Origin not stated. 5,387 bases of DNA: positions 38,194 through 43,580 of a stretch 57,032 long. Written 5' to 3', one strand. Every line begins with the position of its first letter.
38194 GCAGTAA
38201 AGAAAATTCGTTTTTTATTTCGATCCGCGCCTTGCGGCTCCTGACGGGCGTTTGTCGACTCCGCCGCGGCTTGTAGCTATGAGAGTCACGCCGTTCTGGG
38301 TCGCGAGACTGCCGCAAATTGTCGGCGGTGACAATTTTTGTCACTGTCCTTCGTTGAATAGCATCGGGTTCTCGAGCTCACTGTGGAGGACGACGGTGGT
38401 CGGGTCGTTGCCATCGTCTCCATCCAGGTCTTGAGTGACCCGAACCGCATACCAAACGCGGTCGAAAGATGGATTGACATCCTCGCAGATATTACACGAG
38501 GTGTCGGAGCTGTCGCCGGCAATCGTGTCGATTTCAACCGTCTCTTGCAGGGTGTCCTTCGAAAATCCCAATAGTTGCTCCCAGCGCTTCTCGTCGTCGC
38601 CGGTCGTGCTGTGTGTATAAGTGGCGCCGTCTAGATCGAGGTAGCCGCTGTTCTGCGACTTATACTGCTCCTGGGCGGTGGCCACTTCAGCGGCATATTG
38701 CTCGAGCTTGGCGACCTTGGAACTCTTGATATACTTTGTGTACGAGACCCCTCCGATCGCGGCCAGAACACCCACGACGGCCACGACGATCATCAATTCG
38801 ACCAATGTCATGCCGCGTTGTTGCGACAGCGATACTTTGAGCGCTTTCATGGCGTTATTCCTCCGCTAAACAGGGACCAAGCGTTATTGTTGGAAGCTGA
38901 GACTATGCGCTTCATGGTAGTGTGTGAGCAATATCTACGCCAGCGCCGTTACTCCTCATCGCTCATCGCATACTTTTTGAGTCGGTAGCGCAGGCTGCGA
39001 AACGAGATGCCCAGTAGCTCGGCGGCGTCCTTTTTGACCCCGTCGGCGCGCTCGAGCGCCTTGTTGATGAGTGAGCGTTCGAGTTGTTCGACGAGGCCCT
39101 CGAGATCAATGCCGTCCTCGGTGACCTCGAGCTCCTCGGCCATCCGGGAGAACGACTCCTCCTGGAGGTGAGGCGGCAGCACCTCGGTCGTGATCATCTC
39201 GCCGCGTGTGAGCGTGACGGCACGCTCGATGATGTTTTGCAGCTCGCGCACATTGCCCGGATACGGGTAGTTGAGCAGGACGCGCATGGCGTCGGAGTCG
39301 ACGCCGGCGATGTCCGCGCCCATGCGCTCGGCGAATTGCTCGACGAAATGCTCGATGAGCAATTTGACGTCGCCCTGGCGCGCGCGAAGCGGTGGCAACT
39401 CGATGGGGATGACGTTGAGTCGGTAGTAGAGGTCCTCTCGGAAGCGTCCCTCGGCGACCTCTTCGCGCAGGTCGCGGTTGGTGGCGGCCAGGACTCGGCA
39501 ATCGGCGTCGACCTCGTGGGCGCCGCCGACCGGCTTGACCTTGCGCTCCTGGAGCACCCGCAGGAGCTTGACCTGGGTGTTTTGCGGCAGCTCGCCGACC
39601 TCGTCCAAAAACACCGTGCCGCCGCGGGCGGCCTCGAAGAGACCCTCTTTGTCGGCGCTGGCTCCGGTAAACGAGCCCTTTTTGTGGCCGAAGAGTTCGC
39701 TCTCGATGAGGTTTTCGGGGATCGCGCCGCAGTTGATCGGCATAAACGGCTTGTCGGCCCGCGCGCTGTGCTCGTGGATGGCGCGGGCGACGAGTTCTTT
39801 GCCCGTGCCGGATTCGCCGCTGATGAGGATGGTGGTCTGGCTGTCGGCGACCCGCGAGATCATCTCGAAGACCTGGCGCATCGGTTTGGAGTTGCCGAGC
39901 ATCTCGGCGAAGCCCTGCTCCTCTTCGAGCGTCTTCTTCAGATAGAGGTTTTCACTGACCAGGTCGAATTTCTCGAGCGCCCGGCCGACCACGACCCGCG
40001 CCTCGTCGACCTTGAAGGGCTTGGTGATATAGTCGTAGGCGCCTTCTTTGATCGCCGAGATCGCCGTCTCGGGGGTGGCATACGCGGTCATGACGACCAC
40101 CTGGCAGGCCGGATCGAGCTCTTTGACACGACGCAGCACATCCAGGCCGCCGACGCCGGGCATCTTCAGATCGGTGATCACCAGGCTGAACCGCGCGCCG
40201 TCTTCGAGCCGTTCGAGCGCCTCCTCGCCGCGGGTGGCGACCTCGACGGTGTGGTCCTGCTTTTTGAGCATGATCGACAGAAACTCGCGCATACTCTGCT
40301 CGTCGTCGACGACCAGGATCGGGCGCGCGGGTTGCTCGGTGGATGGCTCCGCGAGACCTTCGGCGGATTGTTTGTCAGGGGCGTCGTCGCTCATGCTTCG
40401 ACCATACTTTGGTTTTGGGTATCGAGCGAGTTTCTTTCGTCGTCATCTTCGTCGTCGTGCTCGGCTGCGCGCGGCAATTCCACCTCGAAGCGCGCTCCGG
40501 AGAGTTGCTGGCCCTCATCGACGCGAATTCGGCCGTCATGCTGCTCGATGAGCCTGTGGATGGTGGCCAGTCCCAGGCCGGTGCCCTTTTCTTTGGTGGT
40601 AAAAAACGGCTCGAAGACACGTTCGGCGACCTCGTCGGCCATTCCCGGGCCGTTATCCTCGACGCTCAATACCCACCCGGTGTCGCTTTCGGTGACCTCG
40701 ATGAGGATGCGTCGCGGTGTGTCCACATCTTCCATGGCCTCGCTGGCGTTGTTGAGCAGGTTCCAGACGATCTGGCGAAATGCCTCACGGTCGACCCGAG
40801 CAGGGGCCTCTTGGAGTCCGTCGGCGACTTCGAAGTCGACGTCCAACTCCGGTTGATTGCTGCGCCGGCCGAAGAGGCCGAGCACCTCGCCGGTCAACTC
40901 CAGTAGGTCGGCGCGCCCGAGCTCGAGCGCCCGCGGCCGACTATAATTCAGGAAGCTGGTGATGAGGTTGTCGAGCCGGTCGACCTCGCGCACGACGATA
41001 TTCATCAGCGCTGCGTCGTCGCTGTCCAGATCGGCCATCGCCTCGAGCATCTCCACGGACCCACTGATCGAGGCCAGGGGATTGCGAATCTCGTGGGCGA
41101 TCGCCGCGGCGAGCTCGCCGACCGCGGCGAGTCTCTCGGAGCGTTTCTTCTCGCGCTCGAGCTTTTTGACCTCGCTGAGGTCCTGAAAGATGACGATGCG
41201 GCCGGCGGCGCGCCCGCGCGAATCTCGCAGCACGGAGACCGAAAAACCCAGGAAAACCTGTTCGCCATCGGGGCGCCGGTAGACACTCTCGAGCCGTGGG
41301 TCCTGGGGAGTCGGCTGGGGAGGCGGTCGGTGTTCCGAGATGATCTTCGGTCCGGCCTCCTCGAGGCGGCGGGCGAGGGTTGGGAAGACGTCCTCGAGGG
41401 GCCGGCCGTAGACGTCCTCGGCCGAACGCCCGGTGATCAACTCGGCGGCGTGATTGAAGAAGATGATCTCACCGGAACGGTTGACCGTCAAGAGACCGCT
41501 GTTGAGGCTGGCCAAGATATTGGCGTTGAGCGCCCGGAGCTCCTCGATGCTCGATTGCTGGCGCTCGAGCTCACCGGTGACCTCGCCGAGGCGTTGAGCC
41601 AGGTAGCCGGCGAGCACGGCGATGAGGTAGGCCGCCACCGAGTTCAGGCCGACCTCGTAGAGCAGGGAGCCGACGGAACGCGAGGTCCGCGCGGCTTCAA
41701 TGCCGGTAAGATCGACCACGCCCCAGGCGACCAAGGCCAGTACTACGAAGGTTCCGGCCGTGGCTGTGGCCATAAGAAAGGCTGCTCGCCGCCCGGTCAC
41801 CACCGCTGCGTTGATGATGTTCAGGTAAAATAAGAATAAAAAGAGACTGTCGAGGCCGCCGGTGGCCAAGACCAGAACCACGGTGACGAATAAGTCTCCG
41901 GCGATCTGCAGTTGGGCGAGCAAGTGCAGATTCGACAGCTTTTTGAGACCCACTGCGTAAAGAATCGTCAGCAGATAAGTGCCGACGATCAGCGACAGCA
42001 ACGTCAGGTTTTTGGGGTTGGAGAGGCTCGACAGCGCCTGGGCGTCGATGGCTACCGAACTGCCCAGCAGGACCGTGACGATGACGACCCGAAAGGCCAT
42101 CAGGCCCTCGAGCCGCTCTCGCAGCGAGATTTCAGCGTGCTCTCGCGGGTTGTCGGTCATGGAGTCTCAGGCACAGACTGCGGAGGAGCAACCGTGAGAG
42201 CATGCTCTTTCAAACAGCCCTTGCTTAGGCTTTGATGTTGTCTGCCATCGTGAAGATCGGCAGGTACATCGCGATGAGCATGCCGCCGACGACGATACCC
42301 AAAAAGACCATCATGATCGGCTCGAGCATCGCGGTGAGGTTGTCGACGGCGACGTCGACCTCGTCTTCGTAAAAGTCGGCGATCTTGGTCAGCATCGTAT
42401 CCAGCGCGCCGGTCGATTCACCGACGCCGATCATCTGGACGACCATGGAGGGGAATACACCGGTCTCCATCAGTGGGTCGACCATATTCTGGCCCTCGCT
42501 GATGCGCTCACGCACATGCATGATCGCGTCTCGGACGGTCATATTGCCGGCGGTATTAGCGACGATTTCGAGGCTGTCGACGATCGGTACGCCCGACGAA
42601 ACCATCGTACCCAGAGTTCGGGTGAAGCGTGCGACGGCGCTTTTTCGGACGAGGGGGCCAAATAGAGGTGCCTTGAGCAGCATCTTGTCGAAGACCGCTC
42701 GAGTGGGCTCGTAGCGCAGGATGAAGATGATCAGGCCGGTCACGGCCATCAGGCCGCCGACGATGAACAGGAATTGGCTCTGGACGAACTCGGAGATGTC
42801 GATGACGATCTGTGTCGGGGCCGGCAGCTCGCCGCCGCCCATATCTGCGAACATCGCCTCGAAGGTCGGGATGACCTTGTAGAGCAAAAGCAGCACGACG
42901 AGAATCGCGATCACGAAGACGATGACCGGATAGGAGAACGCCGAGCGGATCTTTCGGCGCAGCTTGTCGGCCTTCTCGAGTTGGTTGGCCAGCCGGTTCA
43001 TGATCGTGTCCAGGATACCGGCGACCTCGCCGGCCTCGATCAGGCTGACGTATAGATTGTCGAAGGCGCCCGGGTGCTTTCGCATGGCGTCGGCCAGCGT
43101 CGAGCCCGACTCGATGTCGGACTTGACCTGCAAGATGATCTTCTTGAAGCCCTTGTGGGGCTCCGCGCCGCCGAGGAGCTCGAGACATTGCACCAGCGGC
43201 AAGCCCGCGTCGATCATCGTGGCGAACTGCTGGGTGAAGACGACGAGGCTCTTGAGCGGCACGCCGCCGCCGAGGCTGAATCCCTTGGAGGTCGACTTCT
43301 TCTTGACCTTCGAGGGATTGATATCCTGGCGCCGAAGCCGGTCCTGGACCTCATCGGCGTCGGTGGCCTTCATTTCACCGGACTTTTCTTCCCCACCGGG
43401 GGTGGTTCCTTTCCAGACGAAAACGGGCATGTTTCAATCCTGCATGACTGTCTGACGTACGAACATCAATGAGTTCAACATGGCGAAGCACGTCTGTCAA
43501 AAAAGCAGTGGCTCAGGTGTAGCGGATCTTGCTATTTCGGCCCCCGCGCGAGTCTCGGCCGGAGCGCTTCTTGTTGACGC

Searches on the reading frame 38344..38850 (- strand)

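Call 90: search_protein_families(library=pfam, proteins=[window:38344-38850:-], max_evalue=0.001)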
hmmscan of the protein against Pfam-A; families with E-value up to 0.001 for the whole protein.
window:38344-38850:- (169 aa): 2 families
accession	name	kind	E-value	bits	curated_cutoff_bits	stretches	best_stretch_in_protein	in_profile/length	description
PF07963.17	N_methyl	-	2.2e-07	30.6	21.2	1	9-32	2-25/27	Prokaryotic N-terminal methylation motif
PF16732.10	ComP_DUS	-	4.1e-05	24.8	27.3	1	36-94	2-60/87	Type IV minor pilin ComP, DNA uptake sequence receptor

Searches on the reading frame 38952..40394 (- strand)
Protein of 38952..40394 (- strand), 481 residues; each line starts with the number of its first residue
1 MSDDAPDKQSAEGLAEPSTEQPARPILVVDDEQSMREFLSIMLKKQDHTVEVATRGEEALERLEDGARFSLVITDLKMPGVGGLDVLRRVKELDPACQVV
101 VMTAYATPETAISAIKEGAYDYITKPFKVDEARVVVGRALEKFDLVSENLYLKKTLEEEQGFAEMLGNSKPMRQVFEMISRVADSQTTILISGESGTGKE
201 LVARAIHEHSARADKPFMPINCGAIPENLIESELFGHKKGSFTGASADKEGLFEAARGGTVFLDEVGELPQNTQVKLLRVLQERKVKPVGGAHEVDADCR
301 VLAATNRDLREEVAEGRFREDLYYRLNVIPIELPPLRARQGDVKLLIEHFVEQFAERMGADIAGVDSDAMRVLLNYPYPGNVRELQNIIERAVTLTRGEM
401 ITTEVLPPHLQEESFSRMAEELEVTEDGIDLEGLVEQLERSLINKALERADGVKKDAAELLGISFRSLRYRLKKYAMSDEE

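Call 90: search_protein_families(library=pfam, proteins=[window:38952-40394:-], max_evalue=0.001)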
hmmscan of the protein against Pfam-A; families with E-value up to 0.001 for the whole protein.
window:38952-40394:- (481 aa): 10 families
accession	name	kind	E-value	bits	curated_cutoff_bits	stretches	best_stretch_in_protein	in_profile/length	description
PF00158.32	Sigma54_activat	-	4.9e-74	248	20.2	1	166-332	2-168/168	Sigma-54 interaction domain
PF00072.30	Response_reg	-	2.9e-28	98.7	30.2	1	26-131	1-105/111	Response regulator receiver domain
PF25601.1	AAA_lid_14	-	1.1e-26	92.9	27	1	337-417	1-81/87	AAA+ ATPase lid domain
PF14532.12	Sigma54_activ_2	-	1.4e-22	80.9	25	1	166-336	1-138/138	Sigma-54 interaction domain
PF02954.25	HTH_8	-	2.6e-16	59.5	22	1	435-475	2-42/42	Bacterial regulatory protein, Fis family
PF07728.20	AAA_5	-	3.8e-09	37.1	22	1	189-308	2-124/139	AAA domain (dynein-related subfamily)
PF00004.35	AAA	-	3.4e-06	28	21.2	1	189-323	1-128/131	ATPase family associated with various cellular activities (AAA)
PF07724.20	AAA_2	-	0.0002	21.9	27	1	186-301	3-118/166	AAA domain (Cdc48 subfamily)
PF13191.12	AAA_16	-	0.00021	22.3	32.6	1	172-225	9-63/167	AAA ATPase domain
PF07726.17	AAA_3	-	0.00091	19.6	27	0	189-306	2-111/131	ATPase family associated with various cellular activities (AAA)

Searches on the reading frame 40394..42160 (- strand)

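Call 90: search_protein_families(library=pfam, proteins=[window:40394-42160:-], max_evalue=0.001)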
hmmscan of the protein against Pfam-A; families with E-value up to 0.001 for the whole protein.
window:40394-42160:- (589 aa): 8 families
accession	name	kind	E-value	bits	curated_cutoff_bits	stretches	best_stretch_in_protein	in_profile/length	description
PF02518.31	HATPase_c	-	5e-23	82.1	26.4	1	457-565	2-110/111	Histidine kinase-, DNA gyrase B-, and HSP90-like ATPase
PF00512.31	HisKA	-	1.3e-15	57.6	26.9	1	347-410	2-64/66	His Kinase A (phospho-acceptor) domain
PF13426.13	PAS_9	-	4.7e-13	49.7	27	1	222-330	3-103/103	PAS domain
PF25323.1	6TM_PilS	-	3.1e-12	47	27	1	12-193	6-184/189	PilS-like transmembrane domain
PF08448.16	PAS_4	-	1.7e-11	44.8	23.1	1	217-332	2-109/110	PAS fold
PF00989.32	PAS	-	5.5e-10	39.7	22.6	1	213-327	4-112/113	PAS fold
PF14501.12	HATPase_c_5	-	5.1e-08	33.2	22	1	460-550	5-91/102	GHKL domain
PF13581.12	HATPase_c_2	-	0.0002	21.8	27.4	1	467-550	38-120/127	Histidine kinase-like ATPase domain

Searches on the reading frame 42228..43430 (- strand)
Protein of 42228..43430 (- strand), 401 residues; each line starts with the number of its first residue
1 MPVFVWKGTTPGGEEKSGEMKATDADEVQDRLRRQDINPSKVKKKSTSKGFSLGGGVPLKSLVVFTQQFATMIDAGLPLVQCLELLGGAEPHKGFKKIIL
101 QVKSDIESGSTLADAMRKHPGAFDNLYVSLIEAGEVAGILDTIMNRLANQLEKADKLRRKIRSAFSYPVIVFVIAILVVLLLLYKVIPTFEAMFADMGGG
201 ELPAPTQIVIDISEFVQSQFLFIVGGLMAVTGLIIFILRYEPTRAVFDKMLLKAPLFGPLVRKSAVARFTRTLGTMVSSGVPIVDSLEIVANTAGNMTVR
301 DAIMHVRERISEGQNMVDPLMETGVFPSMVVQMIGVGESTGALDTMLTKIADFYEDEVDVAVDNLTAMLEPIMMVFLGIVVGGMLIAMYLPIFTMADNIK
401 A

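Call 90: search_protein_families(library=pfam, proteins=[window:42228-43430:-], max_evalue=0.001)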
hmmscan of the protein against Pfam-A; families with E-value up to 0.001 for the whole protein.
window:42228-43430:- (401 aa): 1 family
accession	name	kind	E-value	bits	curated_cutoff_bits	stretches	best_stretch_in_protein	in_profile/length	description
PF00482.28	T2SSF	-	1.1e-65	219.7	25.2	2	269-391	1-125/125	Type II secretion system (T2SS), protein F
